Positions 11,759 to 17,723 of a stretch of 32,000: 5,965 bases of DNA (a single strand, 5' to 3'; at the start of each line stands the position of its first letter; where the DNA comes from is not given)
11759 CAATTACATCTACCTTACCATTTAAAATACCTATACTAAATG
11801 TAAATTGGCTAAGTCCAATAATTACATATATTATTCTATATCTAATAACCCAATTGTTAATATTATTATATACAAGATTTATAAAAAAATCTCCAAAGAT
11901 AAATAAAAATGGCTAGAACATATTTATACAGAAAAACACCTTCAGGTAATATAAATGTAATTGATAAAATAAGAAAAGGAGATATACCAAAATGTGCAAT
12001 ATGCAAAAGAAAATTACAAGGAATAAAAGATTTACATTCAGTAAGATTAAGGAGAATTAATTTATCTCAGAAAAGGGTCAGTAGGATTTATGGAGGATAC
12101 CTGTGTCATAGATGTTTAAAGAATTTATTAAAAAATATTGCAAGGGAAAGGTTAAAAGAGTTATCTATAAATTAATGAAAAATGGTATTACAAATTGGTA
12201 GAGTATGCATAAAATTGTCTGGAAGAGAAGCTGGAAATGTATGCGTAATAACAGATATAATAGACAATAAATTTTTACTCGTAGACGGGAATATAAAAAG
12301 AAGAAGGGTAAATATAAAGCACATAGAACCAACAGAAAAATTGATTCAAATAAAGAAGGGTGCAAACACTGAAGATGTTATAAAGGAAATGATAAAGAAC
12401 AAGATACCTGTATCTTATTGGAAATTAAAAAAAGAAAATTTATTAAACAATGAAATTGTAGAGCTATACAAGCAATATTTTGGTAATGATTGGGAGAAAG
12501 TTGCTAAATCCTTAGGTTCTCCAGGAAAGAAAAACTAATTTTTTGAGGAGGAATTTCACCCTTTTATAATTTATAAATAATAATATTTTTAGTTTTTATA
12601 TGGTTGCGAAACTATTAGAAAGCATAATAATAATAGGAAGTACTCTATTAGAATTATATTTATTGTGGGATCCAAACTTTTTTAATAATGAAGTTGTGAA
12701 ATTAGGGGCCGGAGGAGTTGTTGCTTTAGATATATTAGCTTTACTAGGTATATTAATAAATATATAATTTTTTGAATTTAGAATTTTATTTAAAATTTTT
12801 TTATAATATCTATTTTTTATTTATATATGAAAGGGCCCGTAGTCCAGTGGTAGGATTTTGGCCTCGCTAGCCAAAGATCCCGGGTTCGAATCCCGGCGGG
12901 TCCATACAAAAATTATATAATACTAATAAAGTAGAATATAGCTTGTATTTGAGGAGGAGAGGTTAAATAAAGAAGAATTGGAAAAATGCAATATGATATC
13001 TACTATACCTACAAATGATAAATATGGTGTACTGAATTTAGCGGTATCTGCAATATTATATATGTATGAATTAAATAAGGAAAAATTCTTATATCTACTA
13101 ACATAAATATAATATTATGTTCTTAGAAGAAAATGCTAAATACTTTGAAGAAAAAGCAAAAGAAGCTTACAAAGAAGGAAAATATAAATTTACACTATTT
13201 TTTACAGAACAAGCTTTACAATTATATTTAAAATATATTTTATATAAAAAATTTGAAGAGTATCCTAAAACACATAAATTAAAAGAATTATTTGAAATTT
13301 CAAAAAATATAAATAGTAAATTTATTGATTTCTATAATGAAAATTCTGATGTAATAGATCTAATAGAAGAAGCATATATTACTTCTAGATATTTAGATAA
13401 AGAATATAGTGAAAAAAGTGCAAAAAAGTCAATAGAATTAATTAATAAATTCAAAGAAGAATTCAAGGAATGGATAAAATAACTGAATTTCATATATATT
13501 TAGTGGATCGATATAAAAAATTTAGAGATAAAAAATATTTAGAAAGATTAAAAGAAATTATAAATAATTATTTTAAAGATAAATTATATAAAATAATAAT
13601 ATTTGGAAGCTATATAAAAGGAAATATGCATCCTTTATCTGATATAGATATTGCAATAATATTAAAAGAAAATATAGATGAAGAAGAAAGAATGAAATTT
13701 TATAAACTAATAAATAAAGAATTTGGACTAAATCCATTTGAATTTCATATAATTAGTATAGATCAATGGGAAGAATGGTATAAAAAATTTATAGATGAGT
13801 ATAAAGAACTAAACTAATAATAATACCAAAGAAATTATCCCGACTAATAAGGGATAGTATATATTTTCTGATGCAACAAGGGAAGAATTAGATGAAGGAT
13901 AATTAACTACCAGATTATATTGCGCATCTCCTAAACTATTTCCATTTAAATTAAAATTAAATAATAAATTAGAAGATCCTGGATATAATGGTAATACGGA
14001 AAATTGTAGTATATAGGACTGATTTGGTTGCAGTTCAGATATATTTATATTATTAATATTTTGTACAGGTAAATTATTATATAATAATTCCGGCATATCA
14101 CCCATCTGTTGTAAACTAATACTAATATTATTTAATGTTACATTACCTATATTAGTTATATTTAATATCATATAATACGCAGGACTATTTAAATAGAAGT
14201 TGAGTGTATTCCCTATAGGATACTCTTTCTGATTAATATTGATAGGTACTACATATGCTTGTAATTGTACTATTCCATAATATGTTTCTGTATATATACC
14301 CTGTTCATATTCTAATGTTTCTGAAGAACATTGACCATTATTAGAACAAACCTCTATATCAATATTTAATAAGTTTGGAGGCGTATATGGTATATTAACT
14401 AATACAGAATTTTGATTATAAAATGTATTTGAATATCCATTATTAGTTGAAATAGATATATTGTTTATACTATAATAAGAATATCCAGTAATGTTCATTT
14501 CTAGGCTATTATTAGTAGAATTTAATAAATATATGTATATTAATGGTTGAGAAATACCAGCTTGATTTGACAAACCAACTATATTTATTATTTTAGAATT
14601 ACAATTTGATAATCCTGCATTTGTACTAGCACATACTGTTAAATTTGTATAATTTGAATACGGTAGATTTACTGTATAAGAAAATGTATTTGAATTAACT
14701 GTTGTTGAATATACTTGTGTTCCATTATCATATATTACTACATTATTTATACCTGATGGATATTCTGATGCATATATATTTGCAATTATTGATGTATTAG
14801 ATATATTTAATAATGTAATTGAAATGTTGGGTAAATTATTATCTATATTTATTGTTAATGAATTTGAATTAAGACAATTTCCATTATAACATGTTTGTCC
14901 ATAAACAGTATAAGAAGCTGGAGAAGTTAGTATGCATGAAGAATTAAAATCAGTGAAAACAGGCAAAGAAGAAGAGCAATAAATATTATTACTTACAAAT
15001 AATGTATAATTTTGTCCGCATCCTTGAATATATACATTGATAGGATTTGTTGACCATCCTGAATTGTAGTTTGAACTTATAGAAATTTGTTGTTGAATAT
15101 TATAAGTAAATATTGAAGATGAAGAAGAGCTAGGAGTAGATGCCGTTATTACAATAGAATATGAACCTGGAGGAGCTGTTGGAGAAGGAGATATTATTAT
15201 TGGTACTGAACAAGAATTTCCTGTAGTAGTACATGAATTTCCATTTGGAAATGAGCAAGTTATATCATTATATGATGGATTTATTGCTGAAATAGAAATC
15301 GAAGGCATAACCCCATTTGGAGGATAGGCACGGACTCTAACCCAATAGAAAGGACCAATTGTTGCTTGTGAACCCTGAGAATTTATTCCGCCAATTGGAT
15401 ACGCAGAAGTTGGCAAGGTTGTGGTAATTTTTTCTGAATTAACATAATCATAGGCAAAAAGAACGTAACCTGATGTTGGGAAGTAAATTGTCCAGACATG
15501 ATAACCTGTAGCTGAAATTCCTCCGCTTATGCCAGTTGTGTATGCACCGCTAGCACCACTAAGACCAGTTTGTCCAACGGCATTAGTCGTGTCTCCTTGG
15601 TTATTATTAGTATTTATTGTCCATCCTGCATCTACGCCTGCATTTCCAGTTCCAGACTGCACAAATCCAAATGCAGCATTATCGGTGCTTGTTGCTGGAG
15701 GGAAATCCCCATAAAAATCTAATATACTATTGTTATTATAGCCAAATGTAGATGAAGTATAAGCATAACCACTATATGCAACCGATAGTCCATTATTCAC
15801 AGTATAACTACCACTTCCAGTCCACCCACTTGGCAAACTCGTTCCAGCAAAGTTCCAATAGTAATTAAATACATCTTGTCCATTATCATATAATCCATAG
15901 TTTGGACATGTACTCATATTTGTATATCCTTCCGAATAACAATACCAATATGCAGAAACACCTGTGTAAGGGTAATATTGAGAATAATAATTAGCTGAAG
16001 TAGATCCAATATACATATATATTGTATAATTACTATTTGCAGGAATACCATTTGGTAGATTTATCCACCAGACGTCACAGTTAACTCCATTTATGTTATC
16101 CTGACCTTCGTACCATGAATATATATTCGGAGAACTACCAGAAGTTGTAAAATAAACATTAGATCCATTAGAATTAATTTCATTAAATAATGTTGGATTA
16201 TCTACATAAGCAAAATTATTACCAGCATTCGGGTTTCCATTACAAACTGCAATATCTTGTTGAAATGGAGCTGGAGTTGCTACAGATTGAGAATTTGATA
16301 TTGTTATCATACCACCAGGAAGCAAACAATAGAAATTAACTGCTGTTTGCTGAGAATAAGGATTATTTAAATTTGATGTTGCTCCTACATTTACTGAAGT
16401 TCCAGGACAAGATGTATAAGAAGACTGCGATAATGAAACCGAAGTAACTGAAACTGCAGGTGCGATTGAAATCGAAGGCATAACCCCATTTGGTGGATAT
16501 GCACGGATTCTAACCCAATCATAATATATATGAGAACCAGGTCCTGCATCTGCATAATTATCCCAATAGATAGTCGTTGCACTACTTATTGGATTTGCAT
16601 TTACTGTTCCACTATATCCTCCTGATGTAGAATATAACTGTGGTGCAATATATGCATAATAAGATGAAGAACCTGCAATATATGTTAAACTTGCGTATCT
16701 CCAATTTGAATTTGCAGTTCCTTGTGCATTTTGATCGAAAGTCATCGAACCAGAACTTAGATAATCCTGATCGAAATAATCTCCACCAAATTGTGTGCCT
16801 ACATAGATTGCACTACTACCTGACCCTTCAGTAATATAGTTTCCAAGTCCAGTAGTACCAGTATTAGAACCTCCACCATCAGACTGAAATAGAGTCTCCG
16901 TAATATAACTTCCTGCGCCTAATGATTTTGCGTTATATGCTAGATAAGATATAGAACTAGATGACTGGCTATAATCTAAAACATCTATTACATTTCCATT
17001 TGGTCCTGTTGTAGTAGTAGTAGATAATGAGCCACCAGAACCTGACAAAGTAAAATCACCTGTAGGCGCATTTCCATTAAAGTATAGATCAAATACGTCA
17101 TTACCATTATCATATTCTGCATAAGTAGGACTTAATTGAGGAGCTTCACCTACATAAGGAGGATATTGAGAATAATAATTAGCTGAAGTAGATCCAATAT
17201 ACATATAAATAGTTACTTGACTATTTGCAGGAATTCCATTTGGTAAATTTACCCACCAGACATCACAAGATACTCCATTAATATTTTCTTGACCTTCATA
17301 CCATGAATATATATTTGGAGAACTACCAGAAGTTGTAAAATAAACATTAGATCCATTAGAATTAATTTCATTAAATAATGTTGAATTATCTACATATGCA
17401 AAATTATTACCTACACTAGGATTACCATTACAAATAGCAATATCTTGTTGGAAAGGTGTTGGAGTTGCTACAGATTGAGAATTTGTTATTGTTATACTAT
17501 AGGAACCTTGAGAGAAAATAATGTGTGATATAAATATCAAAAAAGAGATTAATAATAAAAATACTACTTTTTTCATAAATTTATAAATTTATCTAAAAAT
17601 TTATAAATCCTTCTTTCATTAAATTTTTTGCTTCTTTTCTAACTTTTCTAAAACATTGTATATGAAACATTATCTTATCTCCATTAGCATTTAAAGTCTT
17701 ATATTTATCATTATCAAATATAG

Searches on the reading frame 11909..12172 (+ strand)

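Call 77: search_protein_families(library=pfam, proteins=[window:11909-12172:+], max_evalue=0.01)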
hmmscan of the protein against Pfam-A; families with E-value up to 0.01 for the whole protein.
window:11909-12172:+ (88 aa): 2 families
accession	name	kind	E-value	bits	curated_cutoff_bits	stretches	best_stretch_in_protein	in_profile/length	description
PF01199.23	Ribosomal_L34e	-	7.7e-20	71.4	27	1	7-75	22-90/94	Ribosomal protein L34e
PF23550.1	zf_Tbcl_Rhp7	-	0.0026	17.7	27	0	62-73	26-37/39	DNA repair protein rhp7 treble clef domain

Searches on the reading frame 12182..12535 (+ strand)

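Call 77: search_protein_families(library=pfam, proteins=[window:12182-12535:+], max_evalue=0.01)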
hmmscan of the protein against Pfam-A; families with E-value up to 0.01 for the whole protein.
window:12182-12535:+ (118 aa): 1 family
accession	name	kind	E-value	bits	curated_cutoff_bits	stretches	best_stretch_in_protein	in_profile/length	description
PF00467.35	KOW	-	0.0003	20.9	22.3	1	6-34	2-31/32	KOW motif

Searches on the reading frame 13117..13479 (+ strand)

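Call 77: search_protein_families(library=pfam, proteins=[window:13117-13479:+], max_evalue=0.01)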
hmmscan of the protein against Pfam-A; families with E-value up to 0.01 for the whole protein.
window:13117-13479:+ (121 aa): 2 families
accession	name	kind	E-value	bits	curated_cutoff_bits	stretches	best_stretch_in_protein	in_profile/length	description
PF05168.19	HEPN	-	2.7e-23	82.8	22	1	5-118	6-116/117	HEPN domain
PF09987.14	DUF2226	-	0.0034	17.4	22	1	47-88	67-108/252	Uncharacterized protein conserved in archaea (DUF2226)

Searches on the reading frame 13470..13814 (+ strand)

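Call 77: search_protein_families(library=pfam, proteins=[window:13470-13814:+], max_evalue=0.01)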
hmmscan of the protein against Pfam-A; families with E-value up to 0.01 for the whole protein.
window:13470-13814:+ (115 aa): 4 families
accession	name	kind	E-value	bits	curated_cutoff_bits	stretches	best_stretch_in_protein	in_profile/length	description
PF18765.7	Polbeta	-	3.1e-13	50.1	26.9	1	26-96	2-70/93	Polymerase beta, Nucleotidyltransferase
PF01909.29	NTP_transf_2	-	4e-12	46.8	21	1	25-108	2-85/93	Nucleotidyltransferase domain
PF22600.2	MTPAP-like_central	-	1.5e-05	25.6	27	1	19-71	21-71/139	Poly(A) RNA polymerase, mitochondrial-like, central palm domain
PF22014.2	DUF6932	-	8.9e-05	23.4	27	1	20-107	31-126/142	Family of unknown function (DUF6932)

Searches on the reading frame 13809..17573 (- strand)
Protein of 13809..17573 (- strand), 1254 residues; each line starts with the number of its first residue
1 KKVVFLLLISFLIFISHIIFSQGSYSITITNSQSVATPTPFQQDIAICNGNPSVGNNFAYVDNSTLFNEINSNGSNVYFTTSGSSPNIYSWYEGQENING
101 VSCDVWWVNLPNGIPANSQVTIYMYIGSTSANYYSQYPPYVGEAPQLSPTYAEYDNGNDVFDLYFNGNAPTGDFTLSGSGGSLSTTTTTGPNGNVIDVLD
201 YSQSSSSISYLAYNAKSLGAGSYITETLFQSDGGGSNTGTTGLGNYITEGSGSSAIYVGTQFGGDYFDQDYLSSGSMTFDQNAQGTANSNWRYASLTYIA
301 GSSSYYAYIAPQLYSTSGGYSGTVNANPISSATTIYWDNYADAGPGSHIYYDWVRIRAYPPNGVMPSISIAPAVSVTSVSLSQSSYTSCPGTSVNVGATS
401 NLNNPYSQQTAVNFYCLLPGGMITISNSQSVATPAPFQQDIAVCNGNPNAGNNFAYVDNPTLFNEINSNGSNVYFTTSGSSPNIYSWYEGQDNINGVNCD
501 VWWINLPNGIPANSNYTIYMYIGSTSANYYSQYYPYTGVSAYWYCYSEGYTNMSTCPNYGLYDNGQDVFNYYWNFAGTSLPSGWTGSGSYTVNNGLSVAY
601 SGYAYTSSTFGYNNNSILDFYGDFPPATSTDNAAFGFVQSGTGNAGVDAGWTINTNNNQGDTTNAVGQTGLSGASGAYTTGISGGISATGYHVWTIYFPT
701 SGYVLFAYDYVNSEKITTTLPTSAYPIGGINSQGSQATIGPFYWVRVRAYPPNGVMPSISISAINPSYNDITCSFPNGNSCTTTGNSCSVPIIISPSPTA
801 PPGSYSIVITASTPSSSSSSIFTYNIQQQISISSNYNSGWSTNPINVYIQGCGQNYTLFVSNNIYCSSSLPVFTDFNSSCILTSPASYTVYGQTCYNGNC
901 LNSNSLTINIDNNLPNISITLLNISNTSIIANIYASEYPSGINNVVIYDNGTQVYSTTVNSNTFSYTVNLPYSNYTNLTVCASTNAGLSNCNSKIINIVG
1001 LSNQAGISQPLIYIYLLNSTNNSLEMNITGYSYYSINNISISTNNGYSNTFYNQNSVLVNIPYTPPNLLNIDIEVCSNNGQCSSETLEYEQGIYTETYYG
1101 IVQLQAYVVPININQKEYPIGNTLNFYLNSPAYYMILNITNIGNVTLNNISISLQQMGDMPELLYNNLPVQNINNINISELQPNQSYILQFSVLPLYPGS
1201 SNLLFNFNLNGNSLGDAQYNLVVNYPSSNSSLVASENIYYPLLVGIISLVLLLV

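Call 77: search_protein_families(library=pfam, proteins=[window:13809-17573:-], max_evalue=0.01)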
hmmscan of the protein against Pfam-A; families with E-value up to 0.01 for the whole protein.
window:13809-17573:- (1254 aa): 1 family
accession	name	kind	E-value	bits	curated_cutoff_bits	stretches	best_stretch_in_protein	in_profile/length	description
PF10102.14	DUF2341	-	0.0013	19.6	23.4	0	73-132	1-56/84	Domain of unknown function (DUF2341)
